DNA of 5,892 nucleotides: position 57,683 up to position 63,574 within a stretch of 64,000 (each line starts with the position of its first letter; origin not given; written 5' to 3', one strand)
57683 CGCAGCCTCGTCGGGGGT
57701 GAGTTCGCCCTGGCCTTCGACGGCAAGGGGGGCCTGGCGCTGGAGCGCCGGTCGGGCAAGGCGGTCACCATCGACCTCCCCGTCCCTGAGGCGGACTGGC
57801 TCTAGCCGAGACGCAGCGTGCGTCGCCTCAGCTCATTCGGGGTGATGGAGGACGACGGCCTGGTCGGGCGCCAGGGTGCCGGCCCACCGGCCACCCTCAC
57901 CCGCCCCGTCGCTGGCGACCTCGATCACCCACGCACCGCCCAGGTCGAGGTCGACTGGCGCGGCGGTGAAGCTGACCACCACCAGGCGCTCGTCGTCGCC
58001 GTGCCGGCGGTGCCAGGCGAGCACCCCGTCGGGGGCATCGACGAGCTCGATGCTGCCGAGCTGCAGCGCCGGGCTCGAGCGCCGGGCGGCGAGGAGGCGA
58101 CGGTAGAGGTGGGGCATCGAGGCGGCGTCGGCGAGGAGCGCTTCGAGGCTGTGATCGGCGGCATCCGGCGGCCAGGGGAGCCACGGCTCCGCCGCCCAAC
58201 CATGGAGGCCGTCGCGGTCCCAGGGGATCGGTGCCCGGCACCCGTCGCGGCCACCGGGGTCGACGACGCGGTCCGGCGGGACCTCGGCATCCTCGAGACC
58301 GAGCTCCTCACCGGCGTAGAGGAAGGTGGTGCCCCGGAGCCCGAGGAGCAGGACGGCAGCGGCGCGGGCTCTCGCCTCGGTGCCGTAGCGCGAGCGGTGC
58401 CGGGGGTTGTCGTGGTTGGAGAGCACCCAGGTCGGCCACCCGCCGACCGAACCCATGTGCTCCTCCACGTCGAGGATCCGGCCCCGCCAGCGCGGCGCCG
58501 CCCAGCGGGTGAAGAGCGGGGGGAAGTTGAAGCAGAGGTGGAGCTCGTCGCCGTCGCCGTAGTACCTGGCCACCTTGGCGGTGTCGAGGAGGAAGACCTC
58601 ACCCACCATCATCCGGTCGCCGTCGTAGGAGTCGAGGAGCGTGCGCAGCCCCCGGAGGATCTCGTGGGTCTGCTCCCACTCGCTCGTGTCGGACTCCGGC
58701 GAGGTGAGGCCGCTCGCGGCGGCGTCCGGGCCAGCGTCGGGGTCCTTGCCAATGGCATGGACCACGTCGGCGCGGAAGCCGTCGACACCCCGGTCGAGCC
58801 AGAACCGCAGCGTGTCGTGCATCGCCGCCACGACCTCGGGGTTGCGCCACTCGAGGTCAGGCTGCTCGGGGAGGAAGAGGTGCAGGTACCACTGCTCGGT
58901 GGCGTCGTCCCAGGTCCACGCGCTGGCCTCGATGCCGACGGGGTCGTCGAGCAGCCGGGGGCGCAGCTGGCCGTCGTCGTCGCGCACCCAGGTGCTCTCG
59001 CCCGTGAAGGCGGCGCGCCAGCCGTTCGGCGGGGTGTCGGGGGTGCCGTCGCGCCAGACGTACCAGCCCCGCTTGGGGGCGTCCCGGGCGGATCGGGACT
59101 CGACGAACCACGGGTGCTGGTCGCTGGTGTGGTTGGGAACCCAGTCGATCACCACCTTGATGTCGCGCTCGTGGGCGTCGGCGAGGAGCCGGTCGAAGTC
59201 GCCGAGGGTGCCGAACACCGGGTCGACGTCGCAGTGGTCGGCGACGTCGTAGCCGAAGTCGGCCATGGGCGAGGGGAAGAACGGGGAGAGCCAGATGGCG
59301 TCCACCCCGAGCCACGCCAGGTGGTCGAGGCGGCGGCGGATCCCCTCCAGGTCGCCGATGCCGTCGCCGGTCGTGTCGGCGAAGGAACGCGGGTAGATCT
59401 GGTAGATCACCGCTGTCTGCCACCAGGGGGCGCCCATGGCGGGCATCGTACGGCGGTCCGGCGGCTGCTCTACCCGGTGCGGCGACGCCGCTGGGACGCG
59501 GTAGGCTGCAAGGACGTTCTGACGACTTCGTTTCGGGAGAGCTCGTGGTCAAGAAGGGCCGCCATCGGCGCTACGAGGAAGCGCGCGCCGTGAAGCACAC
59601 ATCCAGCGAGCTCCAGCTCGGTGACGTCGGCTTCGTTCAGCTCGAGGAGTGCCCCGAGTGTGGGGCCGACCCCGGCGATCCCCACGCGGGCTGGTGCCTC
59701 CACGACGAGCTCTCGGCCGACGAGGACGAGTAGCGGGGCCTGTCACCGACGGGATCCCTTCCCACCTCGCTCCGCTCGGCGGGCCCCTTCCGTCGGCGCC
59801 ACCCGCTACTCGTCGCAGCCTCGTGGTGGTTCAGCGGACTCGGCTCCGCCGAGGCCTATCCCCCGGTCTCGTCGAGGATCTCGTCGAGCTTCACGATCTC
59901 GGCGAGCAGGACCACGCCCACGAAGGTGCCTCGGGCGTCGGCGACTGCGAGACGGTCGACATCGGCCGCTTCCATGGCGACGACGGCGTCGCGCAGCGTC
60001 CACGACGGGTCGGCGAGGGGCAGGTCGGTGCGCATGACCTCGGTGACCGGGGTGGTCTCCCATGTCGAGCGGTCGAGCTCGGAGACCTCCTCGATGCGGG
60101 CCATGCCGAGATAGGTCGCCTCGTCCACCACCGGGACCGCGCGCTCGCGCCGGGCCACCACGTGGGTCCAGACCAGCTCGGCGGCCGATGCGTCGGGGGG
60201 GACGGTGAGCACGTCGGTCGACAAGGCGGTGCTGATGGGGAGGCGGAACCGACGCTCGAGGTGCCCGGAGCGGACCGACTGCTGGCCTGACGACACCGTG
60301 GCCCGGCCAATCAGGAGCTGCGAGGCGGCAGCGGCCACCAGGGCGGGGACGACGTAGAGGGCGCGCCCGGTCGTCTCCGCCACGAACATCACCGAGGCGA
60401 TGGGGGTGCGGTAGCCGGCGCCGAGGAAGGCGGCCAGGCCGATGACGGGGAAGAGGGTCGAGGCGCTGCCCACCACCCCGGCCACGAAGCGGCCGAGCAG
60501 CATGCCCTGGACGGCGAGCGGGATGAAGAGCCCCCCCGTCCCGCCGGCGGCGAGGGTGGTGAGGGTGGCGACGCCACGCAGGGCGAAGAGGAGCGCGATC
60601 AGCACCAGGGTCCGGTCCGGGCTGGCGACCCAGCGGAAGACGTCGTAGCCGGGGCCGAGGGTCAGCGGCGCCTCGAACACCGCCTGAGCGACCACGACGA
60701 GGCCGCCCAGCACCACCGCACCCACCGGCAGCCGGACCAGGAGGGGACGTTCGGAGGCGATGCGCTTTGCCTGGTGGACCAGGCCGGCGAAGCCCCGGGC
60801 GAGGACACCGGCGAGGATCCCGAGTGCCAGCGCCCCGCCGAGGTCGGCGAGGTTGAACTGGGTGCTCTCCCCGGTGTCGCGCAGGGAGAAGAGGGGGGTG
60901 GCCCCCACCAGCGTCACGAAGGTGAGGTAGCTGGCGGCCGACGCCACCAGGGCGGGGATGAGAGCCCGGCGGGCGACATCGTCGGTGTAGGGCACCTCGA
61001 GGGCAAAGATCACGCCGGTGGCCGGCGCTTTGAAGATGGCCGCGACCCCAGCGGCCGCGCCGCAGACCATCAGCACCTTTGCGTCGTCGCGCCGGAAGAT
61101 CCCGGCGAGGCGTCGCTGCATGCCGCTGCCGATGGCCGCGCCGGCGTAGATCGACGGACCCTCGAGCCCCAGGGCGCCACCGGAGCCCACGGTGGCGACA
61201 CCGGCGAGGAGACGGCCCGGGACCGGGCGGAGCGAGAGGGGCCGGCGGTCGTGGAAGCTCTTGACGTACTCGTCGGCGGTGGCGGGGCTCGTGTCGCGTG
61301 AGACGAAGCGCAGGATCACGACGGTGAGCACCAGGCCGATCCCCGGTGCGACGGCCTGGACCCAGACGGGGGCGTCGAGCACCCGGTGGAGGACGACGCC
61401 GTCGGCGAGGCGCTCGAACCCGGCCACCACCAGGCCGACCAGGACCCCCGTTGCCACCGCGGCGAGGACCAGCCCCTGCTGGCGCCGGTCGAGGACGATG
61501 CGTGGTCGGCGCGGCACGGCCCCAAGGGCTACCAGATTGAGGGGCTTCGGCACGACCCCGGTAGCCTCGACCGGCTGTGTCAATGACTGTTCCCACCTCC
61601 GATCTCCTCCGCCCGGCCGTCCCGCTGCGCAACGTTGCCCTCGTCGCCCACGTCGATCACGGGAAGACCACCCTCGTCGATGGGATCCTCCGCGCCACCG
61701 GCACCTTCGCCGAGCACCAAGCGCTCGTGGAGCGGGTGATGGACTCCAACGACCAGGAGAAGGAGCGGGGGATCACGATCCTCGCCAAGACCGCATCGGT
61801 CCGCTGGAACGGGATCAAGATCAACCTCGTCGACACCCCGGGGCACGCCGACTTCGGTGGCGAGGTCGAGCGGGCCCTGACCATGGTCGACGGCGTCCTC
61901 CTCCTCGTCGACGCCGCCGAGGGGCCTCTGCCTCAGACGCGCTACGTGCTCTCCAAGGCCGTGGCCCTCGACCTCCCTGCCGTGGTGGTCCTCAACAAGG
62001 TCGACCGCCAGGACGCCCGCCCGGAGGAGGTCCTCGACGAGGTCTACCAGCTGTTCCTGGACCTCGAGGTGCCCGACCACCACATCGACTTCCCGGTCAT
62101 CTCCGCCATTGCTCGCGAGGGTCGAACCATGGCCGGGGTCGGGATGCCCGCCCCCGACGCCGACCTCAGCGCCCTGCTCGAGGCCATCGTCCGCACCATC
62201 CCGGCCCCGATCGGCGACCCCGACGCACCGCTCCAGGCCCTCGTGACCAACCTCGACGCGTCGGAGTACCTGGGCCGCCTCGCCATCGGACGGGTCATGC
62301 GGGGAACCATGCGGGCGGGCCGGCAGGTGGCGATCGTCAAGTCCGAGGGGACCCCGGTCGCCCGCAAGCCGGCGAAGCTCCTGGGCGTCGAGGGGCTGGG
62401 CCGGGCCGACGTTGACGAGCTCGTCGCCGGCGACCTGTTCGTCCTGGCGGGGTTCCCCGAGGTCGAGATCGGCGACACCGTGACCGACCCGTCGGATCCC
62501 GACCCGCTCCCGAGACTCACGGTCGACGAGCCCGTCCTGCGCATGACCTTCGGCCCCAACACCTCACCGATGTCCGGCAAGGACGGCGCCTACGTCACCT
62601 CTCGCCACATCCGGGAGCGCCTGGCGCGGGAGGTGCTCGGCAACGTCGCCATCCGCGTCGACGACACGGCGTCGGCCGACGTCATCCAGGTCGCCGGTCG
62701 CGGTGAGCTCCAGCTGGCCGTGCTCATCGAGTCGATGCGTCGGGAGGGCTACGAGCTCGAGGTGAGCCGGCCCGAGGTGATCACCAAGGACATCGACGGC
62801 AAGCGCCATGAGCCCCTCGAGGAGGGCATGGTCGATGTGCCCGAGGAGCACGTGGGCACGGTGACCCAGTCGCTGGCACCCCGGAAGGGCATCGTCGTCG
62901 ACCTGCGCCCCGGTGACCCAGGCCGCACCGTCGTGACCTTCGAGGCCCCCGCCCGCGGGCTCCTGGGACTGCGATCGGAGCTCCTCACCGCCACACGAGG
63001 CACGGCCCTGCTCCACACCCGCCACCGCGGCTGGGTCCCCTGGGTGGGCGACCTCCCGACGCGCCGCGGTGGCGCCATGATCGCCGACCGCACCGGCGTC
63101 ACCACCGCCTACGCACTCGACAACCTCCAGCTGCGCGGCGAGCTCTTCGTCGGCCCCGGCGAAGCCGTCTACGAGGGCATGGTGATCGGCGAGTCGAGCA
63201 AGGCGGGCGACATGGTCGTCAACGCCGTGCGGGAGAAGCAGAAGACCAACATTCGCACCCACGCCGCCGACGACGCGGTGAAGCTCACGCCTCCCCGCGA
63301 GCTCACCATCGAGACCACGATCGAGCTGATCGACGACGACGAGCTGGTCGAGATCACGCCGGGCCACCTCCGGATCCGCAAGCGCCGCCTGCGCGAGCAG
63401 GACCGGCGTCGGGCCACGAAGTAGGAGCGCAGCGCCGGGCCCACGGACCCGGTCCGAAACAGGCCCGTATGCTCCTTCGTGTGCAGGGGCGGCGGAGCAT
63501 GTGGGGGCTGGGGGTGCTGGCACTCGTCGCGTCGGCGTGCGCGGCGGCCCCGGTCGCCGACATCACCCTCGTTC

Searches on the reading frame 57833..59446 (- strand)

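Call 47: search_protein_families(library=pfam, proteins=[window:57833-59446:-], max_evalue=0.001)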
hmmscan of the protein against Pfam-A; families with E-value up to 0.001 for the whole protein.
window:57833-59446:- (537 aa): 3 families
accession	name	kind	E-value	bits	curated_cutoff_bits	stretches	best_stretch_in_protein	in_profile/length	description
PF00128.31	Alpha-amylase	-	4e-109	366.2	22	1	16-463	1-445/446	Alpha amylase, catalytic domain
PF11941.14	DUF3459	-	2.2e-08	34.8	22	1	447-533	1-90/90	Domain of unknown function (DUF3459)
PF16657.11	Malt_amylase_C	-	0.0003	21.3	27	1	464-507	1-44/75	Maltogenic Amylase, C-terminal domain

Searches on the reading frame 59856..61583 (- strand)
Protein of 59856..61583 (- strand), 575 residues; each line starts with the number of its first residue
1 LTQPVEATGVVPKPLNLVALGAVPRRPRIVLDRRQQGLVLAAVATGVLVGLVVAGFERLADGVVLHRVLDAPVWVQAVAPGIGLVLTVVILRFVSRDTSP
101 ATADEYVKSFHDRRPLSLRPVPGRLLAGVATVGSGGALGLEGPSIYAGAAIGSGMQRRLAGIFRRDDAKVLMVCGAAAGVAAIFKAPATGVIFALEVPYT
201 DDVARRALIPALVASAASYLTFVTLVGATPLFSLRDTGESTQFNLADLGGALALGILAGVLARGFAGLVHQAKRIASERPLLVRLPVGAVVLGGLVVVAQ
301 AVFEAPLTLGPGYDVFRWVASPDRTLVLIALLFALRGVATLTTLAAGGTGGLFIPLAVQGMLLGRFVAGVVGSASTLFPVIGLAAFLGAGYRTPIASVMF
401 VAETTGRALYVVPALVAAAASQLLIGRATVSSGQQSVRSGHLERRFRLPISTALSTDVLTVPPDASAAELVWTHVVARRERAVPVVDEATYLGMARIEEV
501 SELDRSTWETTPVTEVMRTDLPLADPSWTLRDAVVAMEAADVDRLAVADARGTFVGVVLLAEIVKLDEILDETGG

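Call 47: search_protein_families(library=pfam, proteins=[window:59856-61583:-], max_evalue=0.001)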
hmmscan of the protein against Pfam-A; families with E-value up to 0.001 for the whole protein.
window:59856-61583:- (575 aa): 2 families
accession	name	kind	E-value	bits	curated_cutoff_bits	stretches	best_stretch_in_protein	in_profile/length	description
PF00654.25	Voltage_CLC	-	1.4e-59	202.4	24.8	1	84-423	2-343/346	Voltage gated chloride channel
PF00571.33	CBS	-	1.1e-12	48.5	24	1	513-565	1-53/57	CBS domain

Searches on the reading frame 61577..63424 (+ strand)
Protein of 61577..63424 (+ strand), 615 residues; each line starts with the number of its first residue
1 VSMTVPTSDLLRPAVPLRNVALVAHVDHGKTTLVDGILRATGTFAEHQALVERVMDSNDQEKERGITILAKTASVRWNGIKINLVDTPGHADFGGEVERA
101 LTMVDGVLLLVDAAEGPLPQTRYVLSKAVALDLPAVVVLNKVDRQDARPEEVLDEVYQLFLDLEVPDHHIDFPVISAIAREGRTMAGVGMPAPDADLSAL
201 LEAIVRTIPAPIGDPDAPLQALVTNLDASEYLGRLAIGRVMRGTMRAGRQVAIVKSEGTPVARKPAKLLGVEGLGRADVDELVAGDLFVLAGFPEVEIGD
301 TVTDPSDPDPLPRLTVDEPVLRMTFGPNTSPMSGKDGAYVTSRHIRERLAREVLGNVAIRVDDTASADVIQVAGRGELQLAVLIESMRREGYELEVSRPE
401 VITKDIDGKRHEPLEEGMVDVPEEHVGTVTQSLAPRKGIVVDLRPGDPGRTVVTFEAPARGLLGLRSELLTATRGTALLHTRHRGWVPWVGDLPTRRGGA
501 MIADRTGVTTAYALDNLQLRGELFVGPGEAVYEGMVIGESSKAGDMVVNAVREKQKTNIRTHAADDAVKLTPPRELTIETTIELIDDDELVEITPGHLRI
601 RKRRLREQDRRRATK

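Call 47: search_protein_families(library=pfam, proteins=[window:61577-63424:+], max_evalue=0.001)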
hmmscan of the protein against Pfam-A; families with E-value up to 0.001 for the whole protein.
window:61577-63424:+ (615 aa): 6 families
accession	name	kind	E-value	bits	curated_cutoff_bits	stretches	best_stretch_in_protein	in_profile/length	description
PF00009.33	GTP_EFTU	-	1e-52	178.9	26.5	1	17-209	3-187/188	Elongation factor Tu GTP binding domain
PF21018.2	BipA_C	-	4e-41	139.7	23.8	1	499-606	2-109/110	TypA/BipA C-terminal domain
PF00679.30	EFG_C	-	6.5e-17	61.8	27.9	1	411-495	3-87/89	Elongation factor G C-terminus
PF22042.2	EF-G_D2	-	1.8e-06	28.4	27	1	219-303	2-82/84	Elongation factor G domain 2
PF01926.29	MMR_HSR1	-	2.3e-06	28.2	21.9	1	22-141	4-113/113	50S ribosome-binding GTPase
PF03144.31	GTP_EFTU_D2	-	2.7e-06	28.1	30.3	1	233-303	1-73/73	Elongation factor Tu domain 2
